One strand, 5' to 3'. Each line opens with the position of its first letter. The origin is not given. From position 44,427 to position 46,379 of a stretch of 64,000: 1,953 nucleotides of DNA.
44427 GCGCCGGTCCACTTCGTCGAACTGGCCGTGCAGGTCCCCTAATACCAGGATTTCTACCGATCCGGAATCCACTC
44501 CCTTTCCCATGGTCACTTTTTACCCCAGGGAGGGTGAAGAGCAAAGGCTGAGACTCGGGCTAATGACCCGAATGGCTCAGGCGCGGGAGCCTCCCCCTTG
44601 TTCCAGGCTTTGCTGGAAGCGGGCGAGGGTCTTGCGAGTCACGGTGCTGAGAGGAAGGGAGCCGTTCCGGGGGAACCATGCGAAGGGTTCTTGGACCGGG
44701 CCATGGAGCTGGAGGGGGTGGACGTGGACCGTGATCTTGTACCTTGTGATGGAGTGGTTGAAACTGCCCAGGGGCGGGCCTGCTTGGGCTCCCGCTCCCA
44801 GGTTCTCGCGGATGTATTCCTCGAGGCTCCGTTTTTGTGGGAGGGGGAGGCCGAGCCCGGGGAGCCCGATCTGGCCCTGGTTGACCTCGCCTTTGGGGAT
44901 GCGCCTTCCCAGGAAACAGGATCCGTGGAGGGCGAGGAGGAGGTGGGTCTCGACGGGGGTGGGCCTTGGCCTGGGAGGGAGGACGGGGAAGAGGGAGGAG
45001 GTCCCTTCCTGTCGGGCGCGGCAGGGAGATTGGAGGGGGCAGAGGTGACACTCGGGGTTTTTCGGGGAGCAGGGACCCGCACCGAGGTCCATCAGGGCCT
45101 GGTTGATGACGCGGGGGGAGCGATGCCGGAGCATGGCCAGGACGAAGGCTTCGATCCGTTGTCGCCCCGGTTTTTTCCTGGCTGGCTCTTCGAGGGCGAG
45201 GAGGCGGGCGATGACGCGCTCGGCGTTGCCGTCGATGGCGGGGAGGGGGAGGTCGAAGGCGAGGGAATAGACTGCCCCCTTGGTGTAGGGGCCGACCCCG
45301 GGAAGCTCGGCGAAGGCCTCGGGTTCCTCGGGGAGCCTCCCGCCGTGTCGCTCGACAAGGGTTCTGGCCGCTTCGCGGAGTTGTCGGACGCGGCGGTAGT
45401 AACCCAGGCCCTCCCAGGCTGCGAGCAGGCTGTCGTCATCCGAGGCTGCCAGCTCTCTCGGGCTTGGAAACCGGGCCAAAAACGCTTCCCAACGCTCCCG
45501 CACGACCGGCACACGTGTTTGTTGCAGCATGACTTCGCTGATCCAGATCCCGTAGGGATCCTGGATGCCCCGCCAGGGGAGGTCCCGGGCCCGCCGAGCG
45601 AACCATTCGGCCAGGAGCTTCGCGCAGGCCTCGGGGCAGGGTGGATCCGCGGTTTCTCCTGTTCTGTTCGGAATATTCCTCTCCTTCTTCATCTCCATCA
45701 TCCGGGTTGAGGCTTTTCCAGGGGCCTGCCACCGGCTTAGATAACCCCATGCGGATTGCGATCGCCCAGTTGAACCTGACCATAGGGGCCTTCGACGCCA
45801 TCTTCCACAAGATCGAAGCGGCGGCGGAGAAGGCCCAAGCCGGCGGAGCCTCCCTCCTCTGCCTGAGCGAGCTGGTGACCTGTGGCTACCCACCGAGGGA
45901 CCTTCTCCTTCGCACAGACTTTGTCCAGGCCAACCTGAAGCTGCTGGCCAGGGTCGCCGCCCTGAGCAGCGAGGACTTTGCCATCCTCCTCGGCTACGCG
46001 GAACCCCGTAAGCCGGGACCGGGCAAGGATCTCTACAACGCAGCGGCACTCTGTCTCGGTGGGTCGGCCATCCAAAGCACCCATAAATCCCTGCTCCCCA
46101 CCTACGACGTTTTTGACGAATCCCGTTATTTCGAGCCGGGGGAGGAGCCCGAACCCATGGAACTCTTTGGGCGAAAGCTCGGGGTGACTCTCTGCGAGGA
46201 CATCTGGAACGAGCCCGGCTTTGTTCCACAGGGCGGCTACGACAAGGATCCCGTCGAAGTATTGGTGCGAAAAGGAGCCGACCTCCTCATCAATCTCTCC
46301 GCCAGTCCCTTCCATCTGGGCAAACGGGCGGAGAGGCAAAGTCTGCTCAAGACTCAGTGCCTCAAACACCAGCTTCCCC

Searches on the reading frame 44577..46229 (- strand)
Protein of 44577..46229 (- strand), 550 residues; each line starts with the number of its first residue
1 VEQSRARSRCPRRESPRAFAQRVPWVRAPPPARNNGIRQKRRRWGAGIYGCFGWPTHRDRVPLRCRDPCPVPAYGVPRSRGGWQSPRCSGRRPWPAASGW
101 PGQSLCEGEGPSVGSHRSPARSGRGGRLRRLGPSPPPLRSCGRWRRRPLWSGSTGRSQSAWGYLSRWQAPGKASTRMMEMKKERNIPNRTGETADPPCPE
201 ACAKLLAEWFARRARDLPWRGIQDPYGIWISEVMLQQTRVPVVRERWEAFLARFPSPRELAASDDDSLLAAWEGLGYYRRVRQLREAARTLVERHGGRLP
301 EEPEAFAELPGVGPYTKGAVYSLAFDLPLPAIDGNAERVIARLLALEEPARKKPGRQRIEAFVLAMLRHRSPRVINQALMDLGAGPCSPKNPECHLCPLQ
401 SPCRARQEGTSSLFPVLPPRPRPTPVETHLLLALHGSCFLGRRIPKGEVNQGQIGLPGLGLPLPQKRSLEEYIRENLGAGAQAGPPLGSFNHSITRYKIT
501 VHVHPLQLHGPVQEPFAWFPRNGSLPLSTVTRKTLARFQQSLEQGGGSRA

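Call 15: search_protein_families(library=pfam, proteins=[window:44577-46229:-], max_evalue=0.001)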
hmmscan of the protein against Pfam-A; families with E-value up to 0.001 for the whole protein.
window:44577-46229:- (550 aa): 1 family
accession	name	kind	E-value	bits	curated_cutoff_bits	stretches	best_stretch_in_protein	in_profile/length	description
PF00730.31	HhH-GPD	-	1.8e-15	57.7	26.2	1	230-353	1-96/108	HhH-GPD superfamily base excision DNA repair protein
